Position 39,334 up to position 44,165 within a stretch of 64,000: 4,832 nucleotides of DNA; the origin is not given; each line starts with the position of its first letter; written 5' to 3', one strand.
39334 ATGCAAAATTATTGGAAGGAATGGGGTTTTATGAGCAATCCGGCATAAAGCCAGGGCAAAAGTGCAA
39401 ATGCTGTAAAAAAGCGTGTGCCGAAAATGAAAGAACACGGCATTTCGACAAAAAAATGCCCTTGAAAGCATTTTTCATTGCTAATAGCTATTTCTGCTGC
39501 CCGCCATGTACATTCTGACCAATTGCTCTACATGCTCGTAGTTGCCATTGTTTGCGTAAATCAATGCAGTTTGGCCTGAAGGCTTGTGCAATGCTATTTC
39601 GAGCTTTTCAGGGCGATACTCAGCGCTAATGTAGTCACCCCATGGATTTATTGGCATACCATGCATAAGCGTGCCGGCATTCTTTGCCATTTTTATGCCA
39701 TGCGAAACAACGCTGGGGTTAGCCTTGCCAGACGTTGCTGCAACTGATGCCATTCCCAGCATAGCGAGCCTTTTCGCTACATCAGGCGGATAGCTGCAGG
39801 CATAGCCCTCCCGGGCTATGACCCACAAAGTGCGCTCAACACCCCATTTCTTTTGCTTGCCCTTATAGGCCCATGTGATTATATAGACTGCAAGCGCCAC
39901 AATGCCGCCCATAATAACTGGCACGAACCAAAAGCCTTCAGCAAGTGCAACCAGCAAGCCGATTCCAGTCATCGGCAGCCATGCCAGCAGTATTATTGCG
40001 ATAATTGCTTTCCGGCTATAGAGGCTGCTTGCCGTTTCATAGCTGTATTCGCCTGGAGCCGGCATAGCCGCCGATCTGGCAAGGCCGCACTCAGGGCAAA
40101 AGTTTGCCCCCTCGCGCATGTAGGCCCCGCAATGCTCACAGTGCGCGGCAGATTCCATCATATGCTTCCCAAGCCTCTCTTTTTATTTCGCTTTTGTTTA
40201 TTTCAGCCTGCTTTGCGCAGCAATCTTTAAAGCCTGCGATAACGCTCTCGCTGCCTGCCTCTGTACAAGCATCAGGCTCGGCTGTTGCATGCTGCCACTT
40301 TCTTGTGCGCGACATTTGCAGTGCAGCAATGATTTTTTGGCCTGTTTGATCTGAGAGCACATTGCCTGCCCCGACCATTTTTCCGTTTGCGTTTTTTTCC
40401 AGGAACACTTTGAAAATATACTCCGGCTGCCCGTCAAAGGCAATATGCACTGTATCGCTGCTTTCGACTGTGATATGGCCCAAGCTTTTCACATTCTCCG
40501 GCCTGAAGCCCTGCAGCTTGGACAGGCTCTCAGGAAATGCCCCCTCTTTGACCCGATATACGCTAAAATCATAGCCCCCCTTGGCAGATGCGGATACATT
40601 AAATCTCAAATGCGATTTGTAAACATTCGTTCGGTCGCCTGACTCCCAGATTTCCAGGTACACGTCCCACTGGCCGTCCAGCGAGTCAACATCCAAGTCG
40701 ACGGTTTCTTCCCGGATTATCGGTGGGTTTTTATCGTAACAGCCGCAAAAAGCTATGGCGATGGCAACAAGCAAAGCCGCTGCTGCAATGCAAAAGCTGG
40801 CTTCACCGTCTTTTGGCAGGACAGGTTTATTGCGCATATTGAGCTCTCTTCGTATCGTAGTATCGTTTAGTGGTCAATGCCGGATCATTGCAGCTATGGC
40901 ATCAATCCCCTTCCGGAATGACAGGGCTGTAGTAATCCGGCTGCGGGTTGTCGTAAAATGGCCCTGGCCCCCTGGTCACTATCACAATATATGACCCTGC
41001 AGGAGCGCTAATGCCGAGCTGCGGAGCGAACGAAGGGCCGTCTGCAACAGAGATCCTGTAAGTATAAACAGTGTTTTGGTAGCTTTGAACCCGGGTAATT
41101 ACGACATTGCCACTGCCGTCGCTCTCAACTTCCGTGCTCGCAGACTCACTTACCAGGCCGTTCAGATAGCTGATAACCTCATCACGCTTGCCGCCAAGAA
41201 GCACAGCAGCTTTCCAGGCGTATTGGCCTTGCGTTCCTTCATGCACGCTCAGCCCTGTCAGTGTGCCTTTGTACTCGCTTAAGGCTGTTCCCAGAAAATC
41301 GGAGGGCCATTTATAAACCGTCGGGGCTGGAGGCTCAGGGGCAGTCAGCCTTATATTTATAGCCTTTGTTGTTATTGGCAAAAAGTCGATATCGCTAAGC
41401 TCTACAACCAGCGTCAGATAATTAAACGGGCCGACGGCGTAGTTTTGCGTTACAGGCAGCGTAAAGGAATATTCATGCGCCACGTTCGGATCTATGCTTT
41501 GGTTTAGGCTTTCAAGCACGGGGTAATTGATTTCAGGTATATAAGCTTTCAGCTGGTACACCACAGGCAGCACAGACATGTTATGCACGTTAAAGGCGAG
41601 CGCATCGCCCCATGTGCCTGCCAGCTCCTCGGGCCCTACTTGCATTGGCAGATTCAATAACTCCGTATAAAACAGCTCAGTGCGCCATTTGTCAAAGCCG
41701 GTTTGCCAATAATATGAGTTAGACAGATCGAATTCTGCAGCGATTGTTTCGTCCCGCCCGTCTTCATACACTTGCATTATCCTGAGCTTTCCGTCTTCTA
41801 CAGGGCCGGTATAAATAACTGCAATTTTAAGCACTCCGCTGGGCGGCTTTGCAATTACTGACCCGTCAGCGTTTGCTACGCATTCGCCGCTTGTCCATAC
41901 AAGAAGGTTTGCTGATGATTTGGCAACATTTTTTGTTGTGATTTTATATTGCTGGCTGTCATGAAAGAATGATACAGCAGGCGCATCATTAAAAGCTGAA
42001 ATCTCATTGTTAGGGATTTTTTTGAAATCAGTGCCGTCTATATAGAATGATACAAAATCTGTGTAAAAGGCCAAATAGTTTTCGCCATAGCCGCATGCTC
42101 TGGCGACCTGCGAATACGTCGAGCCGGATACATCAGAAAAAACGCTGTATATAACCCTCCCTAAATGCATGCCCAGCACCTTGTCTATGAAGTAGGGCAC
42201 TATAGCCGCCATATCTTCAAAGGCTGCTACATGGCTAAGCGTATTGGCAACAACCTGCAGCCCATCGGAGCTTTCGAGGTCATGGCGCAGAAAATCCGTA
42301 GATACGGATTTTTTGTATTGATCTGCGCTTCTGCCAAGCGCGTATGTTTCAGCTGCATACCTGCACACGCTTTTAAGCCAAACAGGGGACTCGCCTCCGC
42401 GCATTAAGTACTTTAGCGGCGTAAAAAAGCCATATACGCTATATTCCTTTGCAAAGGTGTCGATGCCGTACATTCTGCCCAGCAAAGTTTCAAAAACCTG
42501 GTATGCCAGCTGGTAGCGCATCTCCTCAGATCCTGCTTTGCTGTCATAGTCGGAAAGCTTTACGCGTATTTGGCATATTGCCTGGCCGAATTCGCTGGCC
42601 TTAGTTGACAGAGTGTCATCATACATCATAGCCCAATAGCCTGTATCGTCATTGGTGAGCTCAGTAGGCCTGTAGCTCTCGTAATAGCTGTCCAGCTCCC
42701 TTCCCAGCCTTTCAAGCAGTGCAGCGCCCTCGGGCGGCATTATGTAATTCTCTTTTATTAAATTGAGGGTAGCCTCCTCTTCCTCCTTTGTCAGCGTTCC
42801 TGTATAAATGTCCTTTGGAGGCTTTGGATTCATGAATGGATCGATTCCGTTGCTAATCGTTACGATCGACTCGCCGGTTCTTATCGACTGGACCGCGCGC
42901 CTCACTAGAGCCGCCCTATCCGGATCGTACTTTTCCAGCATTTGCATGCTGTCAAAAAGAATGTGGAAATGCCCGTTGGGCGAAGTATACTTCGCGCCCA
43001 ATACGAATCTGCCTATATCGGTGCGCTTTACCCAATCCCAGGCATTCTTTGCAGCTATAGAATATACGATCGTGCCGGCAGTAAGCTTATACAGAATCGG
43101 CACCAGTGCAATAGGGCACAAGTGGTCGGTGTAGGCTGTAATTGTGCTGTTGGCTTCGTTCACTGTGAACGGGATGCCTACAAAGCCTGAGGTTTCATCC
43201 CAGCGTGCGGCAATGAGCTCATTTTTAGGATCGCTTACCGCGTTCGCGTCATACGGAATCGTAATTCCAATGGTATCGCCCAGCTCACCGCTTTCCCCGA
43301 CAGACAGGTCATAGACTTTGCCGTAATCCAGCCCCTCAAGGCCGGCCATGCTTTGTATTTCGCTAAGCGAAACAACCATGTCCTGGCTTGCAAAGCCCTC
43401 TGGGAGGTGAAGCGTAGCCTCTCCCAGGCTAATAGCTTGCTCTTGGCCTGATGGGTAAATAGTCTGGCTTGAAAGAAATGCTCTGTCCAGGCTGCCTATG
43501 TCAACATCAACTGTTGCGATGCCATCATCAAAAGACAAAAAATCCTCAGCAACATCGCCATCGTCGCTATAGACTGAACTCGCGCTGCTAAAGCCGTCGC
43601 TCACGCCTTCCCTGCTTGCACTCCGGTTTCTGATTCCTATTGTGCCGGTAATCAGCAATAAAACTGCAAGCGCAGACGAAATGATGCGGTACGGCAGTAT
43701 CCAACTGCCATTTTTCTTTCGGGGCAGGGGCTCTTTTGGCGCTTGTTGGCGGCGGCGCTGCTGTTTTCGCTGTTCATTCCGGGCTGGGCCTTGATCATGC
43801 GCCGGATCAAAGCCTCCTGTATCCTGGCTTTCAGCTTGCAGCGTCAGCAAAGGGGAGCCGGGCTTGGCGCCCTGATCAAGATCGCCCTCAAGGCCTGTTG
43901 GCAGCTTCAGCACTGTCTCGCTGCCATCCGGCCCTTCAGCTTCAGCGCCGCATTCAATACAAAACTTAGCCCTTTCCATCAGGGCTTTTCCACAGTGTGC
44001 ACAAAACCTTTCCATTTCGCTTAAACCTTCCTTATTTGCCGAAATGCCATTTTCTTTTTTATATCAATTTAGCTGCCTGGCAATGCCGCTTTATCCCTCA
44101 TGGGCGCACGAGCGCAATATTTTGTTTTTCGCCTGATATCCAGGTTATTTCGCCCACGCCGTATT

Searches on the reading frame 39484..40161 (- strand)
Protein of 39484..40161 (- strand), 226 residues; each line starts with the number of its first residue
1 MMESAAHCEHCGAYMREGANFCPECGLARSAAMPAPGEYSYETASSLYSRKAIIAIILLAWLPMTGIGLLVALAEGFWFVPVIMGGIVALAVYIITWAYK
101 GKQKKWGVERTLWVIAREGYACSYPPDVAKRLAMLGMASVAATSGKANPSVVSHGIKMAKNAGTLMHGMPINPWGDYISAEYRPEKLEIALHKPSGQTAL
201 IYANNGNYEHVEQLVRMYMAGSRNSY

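Call 60: search_protein_families(library=pfam, proteins=[window:39484-40161:-], max_evalue=0.0001)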
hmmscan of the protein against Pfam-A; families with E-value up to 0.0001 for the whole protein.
window:39484-40161:- (226 aa): 2 families
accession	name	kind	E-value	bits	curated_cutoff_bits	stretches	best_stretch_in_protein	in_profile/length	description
PF13240.11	Zn_Ribbon_1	-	4.3e-06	26.8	25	1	7-26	1-20/23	zinc-ribbon domain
PF13248.11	Zn_ribbon_3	-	5.2e-05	23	27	1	8-27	5-24/26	zinc-ribbon domain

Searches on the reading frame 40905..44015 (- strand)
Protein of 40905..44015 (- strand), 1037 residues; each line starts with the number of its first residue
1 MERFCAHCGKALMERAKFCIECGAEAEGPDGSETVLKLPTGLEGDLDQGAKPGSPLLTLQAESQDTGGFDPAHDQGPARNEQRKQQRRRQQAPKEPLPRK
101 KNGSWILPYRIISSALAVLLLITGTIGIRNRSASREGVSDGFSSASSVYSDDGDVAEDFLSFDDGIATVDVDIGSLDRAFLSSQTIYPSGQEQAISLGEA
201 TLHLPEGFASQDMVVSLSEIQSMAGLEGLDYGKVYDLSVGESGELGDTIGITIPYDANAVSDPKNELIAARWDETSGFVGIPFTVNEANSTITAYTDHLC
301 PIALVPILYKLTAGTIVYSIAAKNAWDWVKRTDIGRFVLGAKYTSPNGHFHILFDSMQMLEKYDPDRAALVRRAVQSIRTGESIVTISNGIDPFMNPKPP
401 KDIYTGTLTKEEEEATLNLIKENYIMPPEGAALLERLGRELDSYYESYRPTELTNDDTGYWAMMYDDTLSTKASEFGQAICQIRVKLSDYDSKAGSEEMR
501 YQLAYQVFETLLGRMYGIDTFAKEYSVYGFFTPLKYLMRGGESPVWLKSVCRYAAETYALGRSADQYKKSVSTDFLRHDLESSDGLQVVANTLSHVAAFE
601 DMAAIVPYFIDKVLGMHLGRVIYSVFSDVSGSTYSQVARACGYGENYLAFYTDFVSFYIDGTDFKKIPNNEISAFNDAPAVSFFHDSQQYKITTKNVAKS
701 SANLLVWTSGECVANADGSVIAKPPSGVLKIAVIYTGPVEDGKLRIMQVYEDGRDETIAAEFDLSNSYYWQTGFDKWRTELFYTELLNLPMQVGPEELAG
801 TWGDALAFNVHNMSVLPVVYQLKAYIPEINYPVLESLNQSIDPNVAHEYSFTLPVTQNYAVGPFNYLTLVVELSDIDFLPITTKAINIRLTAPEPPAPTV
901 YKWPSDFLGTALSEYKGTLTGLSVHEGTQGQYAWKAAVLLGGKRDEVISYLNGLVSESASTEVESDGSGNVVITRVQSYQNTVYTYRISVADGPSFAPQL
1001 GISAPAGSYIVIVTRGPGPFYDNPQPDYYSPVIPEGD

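Call 60: search_protein_families(library=pfam, proteins=[window:40905-44015:-], max_evalue=0.0001)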
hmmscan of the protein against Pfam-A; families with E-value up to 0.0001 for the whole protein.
window:40905-44015:- (1037 aa): 1 family
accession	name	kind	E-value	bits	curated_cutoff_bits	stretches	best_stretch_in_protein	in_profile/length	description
PF13240.11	Zn_Ribbon_1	-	9.3e-05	22.5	25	0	4-25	1-22/23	zinc-ribbon domain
